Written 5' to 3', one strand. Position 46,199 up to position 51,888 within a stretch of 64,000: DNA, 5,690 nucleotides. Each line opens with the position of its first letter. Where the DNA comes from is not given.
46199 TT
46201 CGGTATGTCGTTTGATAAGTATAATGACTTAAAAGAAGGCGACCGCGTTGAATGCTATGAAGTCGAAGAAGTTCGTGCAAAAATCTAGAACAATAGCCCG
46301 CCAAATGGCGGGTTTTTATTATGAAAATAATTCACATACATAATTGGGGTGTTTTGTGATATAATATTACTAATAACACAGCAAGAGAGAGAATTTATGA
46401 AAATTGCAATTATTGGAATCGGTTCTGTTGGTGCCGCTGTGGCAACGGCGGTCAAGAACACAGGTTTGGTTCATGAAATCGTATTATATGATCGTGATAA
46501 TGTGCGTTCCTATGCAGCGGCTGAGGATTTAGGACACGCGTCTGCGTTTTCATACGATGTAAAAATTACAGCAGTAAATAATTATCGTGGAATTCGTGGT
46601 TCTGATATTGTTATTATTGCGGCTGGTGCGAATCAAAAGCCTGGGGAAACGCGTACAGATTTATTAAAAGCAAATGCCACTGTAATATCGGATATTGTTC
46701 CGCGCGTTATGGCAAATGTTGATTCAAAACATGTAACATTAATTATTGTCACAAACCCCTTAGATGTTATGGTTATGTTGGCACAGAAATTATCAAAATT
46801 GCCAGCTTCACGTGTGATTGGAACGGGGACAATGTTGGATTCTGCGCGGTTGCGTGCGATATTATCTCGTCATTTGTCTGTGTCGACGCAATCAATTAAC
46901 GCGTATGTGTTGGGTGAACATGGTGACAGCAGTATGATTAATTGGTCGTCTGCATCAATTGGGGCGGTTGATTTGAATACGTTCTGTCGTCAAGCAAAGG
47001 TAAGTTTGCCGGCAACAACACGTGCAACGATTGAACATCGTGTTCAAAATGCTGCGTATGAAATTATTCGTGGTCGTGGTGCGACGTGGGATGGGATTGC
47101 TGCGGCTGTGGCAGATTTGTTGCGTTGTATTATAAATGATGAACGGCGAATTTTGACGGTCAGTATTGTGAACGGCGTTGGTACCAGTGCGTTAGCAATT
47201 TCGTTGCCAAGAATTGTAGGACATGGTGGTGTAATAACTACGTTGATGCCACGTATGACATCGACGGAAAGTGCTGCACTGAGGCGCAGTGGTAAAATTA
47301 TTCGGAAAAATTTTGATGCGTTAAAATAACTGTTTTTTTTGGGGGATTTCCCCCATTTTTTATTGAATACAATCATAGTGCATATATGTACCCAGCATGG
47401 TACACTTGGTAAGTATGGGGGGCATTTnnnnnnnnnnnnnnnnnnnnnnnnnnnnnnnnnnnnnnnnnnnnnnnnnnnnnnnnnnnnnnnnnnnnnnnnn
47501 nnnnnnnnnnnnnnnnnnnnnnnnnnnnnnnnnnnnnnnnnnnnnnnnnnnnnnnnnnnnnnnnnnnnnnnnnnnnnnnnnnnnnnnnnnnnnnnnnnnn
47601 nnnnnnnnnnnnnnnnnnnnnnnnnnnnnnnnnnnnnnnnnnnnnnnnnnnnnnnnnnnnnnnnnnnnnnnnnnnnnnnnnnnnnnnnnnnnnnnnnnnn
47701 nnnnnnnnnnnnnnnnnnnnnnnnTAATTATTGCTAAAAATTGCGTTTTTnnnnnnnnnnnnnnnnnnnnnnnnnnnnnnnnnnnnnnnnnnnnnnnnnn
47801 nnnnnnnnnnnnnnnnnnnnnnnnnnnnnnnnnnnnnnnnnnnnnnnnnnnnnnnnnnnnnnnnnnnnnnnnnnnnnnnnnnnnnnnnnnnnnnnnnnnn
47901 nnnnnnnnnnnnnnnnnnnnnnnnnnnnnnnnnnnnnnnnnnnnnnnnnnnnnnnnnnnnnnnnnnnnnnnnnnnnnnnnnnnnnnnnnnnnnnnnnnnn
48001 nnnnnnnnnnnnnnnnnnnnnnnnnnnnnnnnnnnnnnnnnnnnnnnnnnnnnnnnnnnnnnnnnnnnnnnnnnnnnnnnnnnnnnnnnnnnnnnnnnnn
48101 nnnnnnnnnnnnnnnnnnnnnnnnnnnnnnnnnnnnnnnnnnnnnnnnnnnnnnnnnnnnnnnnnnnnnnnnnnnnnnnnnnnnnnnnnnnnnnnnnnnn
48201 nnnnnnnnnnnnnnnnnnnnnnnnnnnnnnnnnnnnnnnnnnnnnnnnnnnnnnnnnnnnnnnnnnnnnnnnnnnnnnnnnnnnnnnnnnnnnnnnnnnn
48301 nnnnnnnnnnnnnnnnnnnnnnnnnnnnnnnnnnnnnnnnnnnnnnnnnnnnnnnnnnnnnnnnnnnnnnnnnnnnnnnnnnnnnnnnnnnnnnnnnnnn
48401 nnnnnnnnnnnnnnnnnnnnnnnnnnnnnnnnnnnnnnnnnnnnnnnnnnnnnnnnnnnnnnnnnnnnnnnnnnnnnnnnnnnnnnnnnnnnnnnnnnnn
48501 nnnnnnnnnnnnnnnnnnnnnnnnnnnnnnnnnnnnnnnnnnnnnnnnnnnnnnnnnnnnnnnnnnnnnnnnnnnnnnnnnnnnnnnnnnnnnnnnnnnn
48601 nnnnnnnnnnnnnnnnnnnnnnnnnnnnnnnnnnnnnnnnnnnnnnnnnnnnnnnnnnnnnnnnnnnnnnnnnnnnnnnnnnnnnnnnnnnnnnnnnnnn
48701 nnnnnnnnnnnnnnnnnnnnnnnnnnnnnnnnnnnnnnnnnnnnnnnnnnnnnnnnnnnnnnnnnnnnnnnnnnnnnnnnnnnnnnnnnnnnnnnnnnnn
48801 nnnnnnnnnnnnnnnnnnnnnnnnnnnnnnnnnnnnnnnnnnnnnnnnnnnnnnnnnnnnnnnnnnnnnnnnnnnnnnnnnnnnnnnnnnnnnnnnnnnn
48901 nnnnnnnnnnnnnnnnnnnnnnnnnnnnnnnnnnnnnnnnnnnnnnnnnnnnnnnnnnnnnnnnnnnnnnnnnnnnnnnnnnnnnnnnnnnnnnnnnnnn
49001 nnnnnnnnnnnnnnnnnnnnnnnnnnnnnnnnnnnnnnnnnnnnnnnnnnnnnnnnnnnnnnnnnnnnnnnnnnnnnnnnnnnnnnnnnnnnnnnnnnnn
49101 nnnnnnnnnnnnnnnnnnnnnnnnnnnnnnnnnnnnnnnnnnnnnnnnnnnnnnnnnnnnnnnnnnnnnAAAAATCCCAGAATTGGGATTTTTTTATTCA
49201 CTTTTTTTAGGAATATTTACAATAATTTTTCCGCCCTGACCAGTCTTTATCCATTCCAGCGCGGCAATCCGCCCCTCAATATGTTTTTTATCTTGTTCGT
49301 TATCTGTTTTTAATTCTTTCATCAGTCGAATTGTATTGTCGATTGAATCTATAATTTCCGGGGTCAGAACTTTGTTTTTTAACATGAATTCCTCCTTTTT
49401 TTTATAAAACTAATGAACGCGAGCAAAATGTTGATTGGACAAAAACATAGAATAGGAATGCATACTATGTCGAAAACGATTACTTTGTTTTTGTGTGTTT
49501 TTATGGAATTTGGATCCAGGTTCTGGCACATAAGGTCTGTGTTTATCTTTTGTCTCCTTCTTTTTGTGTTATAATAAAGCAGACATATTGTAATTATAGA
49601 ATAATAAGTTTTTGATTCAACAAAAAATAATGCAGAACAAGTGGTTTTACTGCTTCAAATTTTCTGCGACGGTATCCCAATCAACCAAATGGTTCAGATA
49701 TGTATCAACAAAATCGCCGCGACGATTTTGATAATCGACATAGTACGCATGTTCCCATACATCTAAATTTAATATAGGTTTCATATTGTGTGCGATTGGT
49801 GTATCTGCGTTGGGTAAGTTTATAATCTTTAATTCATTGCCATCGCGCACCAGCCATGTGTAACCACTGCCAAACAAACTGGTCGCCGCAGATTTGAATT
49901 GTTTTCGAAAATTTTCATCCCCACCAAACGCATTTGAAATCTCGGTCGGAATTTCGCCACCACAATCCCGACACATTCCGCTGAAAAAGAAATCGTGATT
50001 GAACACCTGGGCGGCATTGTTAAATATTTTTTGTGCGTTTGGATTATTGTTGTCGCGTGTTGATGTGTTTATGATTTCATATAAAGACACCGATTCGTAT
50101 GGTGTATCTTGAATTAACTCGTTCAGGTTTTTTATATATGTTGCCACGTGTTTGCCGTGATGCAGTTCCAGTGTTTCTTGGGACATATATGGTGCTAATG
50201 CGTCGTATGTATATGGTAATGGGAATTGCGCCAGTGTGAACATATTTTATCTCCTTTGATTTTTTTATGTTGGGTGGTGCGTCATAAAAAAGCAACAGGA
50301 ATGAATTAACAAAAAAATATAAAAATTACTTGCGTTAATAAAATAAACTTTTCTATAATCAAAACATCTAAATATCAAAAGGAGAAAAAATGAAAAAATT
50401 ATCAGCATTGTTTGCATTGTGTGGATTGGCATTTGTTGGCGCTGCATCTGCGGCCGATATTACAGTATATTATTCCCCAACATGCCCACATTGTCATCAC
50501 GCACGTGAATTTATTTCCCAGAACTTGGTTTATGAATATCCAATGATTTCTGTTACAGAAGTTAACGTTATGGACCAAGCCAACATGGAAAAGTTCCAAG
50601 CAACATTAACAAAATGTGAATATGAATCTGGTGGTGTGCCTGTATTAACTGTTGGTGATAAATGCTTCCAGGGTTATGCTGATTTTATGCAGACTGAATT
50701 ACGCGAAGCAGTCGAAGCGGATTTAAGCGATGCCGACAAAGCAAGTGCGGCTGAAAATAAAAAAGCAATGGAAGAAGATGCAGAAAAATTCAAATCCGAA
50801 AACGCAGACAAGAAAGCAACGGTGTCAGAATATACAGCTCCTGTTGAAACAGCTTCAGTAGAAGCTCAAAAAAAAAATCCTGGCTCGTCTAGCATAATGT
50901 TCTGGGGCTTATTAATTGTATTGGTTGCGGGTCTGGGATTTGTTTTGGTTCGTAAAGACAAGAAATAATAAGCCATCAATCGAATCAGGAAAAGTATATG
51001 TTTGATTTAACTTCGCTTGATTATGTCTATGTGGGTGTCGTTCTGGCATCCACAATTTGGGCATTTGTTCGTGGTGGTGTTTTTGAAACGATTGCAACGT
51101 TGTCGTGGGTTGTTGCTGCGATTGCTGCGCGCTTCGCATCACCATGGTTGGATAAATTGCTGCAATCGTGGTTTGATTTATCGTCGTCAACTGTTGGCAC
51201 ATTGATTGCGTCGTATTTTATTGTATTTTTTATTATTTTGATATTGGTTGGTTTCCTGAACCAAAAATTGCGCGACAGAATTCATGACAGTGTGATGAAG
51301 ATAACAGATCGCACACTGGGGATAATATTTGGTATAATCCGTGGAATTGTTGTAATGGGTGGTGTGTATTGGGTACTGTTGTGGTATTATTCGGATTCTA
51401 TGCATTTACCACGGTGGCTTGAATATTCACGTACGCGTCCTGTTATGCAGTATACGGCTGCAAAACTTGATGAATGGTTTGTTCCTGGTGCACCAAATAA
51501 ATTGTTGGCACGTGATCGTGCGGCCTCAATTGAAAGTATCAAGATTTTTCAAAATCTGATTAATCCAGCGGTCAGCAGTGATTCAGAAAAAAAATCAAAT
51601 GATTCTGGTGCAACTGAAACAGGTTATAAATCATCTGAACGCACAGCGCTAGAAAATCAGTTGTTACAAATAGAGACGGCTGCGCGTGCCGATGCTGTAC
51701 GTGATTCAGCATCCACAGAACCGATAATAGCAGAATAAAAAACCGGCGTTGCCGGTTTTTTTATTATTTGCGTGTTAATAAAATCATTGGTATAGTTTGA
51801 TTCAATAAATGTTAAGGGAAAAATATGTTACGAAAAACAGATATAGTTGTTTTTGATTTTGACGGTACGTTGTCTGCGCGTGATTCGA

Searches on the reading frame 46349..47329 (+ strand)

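Call 9: search_protein_families(library=pfam, proteins=[window:46349-47329:+], max_evalue=0.001)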
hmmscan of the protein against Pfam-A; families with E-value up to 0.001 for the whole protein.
window:46349-47329:+ (326 aa): 5 families
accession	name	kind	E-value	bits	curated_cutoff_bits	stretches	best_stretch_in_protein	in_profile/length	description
PF00056.29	Ldh_1_N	-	2.6e-35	121.9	27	1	17-158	1-141/141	lactate/malate dehydrogenase, NAD binding domain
PF02866.23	Ldh_1_C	-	4.5e-26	92.3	22.6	1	161-323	1-168/174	lactate/malate dehydrogenase, alpha/beta C-terminal domain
PF03807.23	F420_oxidored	-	7.9e-08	33.2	21.6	1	18-93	1-68/94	NADP oxidoreductase coenzyme F420-dependent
PF00899.27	ThiF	-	0.00039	20.1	28.1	1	11-52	15-55/238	ThiF family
PF03435.24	Sacchrp_dh_NADP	-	0.00044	21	25.1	0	19-94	1-78/129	Saccharopine dehydrogenase NADP binding domain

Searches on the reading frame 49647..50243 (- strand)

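Call 9: search_protein_families(library=pfam, proteins=[window:49647-50243:-], max_evalue=0.001)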
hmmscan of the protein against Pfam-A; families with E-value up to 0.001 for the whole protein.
window:49647-50243:- (198 aa): 2 families
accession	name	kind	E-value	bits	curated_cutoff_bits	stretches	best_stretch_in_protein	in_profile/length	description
PF02777.23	Sod_Fe_C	-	4e-34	117.1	20.9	1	96-194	3-101/102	Iron/manganese superoxide dismutases, C-terminal domain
PF00081.27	Sod_Fe_N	-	4.4e-23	82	27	1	8-90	6-81/82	Iron/manganese superoxide dismutases, alpha-hairpin domain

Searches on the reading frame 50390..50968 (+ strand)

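Call 9: search_protein_families(library=pfam, proteins=[window:50390-50968:+], max_evalue=0.001)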
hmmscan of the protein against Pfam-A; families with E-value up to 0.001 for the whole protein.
window:50390-50968:+ (192 aa): 1 family
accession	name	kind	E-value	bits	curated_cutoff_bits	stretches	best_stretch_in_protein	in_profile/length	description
PF00462.30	Glutaredoxin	-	6.3e-06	26.7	22.9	1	24-92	1-59/60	Glutaredoxin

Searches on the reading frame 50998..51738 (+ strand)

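Call 9: search_protein_families(library=pfam, proteins=[window:50998-51738:+], max_evalue=0.001)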
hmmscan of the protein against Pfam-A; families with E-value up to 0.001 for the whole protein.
window:50998-51738:+ (246 aa): 1 family
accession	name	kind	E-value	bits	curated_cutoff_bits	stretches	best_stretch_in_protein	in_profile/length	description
PF02674.22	Colicin_V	-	1.6e-25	90.2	29.3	1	7-153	1-142/144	Colicin V production protein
